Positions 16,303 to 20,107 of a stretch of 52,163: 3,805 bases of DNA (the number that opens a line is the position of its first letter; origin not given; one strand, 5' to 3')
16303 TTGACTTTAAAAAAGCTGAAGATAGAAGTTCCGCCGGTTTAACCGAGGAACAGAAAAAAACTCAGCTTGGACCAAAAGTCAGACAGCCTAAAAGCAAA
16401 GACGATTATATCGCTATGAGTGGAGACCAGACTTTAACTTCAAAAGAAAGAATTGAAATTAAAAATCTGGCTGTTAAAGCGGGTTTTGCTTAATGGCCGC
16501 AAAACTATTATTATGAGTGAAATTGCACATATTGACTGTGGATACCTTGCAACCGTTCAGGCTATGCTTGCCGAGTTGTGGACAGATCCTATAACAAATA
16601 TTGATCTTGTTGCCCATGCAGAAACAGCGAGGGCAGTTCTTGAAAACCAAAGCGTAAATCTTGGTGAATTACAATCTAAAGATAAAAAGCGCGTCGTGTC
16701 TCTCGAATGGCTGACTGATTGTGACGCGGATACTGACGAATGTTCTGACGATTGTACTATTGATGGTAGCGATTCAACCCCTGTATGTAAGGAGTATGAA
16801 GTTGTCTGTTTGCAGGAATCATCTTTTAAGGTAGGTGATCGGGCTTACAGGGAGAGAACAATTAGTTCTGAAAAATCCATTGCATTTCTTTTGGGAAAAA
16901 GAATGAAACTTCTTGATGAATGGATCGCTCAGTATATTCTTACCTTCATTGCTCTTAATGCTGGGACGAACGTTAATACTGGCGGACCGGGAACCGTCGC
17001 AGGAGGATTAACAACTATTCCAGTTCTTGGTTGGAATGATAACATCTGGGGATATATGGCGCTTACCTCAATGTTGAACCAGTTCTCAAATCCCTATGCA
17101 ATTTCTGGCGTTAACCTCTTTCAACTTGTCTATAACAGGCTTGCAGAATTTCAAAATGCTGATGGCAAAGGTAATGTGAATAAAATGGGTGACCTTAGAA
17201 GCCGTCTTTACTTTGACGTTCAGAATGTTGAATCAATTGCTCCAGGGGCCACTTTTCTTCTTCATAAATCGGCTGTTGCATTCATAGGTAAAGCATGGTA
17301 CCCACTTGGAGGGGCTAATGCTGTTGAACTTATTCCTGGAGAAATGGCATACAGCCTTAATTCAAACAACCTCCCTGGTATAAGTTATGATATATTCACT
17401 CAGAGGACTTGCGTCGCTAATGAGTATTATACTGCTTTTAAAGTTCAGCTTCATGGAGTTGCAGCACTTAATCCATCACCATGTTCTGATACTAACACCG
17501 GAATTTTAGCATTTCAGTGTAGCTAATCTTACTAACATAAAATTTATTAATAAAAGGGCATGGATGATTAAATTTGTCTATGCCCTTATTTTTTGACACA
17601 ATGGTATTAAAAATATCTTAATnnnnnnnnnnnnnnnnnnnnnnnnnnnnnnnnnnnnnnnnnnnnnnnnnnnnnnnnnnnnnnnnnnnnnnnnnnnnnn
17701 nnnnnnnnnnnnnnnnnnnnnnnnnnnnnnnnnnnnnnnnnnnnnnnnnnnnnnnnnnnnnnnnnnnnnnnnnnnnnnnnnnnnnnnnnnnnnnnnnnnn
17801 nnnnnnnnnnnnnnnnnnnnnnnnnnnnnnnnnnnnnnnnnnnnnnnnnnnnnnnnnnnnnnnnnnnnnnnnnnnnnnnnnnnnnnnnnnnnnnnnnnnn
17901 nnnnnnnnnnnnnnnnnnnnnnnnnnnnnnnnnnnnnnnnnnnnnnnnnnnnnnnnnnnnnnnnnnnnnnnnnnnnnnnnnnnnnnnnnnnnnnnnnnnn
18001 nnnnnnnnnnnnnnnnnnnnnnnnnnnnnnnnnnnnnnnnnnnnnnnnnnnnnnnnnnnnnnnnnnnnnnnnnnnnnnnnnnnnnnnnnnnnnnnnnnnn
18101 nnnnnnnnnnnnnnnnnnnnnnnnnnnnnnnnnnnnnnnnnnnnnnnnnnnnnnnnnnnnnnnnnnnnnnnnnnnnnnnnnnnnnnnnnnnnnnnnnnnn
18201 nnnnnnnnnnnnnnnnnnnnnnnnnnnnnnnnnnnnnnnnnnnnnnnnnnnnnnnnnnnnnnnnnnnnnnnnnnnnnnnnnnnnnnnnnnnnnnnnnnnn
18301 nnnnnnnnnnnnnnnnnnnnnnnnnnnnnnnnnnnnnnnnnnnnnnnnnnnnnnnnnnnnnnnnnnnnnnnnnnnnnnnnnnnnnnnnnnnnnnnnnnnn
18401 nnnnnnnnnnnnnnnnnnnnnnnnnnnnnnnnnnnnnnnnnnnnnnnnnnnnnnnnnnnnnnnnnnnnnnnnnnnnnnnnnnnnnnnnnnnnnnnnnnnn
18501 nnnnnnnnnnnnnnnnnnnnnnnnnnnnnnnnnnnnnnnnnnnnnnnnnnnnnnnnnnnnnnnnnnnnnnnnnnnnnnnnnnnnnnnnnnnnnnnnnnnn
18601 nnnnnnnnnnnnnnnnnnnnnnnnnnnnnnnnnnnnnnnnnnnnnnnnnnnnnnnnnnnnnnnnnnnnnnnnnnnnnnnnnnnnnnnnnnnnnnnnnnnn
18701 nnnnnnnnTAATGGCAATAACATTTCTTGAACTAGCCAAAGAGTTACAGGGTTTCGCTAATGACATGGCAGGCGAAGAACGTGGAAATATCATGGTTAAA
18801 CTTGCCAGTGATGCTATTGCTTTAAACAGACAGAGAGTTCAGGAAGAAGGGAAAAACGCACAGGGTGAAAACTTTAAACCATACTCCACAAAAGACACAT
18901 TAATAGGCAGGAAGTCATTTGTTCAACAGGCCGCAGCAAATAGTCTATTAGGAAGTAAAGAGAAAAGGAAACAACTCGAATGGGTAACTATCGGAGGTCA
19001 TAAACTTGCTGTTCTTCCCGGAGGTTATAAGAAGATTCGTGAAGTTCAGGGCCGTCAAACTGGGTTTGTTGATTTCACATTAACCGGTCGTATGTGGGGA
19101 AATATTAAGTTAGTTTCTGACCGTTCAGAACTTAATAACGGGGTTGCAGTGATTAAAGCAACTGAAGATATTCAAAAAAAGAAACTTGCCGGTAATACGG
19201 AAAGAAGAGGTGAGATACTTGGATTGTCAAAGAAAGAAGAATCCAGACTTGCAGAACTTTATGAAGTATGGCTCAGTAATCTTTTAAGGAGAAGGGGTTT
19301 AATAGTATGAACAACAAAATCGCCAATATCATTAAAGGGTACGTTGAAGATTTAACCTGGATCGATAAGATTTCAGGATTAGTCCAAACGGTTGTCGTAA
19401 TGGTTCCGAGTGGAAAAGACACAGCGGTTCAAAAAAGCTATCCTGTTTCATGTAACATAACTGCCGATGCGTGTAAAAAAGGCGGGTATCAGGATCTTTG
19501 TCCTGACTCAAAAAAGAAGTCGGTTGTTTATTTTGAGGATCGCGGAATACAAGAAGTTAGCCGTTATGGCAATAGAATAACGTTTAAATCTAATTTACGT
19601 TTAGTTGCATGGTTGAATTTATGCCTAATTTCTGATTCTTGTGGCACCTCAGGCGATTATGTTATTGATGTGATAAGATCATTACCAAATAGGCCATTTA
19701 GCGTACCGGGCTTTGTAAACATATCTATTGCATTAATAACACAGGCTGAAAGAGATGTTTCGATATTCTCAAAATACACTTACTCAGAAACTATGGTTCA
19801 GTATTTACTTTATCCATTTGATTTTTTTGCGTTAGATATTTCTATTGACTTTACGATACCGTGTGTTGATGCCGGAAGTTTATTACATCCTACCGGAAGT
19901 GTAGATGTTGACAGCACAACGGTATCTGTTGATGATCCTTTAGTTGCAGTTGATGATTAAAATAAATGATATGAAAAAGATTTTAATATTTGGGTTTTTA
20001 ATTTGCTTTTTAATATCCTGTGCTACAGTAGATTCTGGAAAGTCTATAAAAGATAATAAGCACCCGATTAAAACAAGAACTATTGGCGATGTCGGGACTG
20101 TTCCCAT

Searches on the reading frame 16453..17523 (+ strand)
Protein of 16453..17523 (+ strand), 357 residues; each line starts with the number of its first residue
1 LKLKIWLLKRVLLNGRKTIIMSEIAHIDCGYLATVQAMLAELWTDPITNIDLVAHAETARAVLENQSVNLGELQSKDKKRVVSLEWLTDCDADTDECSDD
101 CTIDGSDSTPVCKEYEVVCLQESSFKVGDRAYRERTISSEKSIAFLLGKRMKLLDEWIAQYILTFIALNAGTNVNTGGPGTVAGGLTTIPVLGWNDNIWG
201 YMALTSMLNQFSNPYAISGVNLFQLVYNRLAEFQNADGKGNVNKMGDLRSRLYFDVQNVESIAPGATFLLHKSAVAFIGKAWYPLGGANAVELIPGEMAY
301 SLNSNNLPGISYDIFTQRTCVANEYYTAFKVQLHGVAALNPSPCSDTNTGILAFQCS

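Call 46: search_protein_families(library=phrogs, proteins=[window:16453-17523:+], max_evalue=0.001)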
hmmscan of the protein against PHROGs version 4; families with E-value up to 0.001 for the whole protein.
window:16453-17523:+ (357 aa): 0 families

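Call 103: search_solved_structures(query=window:16513-17523:+, max_evalue=5)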
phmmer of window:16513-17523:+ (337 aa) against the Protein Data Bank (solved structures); distinct sequences matched with E-value up to 5: 2.
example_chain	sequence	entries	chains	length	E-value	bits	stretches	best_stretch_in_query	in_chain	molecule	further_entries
6cw2_C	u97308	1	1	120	1.9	10.9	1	74-122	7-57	Transcriptional adapter 2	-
6cw3_E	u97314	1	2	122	2.1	10.7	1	74-122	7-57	Transcriptional adapter 2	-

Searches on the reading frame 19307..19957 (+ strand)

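Call 46: search_protein_families(library=phrogs, proteins=[window:19307-19957:+], max_evalue=0.001)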
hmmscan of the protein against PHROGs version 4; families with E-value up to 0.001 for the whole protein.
window:19307-19957:+ (217 aa): 1 family
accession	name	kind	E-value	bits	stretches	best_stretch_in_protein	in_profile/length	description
phrog_8145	-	unknown function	6.5e-07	30.5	1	14-186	30-191/192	-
